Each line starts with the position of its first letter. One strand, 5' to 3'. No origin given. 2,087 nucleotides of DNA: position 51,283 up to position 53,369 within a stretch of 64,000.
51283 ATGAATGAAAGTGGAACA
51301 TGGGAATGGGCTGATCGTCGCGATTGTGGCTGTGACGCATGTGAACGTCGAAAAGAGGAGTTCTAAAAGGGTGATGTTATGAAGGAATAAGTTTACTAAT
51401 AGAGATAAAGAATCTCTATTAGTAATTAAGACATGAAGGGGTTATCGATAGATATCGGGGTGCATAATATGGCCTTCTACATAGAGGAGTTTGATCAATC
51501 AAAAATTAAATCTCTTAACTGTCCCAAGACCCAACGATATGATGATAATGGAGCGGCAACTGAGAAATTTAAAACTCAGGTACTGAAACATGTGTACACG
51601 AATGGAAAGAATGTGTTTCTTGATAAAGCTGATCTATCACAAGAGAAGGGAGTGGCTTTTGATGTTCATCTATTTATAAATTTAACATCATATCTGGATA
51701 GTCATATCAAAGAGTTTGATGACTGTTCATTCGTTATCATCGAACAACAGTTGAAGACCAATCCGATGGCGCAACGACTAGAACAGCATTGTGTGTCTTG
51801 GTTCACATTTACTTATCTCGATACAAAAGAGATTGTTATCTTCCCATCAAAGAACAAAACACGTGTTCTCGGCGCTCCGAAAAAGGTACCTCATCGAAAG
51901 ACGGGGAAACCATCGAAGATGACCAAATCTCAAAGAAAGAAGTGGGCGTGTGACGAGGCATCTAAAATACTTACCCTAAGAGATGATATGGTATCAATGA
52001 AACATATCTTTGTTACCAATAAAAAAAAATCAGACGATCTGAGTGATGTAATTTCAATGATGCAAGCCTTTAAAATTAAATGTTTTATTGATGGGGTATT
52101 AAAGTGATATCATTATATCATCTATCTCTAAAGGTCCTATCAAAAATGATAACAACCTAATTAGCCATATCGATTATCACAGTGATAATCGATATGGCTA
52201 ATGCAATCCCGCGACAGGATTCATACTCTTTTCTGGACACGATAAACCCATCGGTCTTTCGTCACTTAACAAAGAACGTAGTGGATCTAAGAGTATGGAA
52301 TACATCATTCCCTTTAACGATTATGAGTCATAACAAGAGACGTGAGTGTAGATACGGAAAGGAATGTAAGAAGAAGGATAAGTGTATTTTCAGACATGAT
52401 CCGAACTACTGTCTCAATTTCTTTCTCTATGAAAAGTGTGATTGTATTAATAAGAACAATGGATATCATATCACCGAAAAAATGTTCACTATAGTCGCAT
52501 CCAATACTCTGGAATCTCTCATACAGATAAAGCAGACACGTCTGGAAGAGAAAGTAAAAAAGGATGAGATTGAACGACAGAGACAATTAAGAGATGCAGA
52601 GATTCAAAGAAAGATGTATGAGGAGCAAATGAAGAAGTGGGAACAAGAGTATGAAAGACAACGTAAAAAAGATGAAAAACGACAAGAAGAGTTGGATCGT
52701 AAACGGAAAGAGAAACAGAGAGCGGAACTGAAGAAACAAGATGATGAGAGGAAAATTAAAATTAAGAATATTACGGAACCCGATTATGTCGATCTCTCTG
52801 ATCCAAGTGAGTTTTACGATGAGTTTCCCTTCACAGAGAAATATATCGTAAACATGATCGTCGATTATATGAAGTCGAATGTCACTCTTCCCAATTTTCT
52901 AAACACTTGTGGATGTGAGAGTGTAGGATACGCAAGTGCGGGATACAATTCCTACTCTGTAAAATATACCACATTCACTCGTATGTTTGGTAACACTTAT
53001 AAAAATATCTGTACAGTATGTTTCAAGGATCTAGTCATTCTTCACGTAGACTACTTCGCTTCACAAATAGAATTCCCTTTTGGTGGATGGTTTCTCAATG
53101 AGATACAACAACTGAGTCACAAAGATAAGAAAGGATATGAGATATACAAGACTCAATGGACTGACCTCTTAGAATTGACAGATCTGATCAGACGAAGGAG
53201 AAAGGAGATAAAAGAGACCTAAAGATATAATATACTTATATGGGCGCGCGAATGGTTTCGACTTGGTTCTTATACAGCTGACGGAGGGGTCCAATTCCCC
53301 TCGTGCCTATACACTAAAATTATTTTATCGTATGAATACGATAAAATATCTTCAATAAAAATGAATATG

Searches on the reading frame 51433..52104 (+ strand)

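Call 7: search_protein_families(library=pfam, proteins=[window:51433-52104:+], max_evalue=0.01)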
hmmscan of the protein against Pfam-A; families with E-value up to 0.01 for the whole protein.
window:51433-52104:+ (224 aa): 2 families
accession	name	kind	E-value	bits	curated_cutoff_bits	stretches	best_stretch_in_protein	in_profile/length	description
PF01290.25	Thymosin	-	0.00036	20.7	24.8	0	44-72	9-37/39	Thymosin beta-4 family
PF04848.19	Pox_A22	-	0.0029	18.2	22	0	4-34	4-34/143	Poxvirus A22 protein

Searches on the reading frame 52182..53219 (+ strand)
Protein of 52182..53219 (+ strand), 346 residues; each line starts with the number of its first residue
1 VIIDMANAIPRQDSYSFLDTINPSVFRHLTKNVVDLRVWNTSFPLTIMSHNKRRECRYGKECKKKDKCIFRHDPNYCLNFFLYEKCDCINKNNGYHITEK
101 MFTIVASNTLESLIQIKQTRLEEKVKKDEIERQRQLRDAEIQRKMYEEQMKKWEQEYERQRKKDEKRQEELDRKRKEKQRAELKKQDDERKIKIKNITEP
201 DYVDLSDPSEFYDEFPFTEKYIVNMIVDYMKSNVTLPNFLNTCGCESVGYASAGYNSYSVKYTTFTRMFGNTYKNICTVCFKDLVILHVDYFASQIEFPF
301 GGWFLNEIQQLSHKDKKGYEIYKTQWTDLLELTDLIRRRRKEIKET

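Call 7: search_protein_families(library=pfam, proteins=[window:52182-53219:+], max_evalue=0.01)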
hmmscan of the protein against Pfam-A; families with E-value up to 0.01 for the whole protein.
window:52182-53219:+ (346 aa): 1 family
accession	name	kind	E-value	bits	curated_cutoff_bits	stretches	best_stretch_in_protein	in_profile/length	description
PF14608.12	zf-CCCH_2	-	0.0002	22.2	25.8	1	56-72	2-18/19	RNA-binding, Nab2-type zinc finger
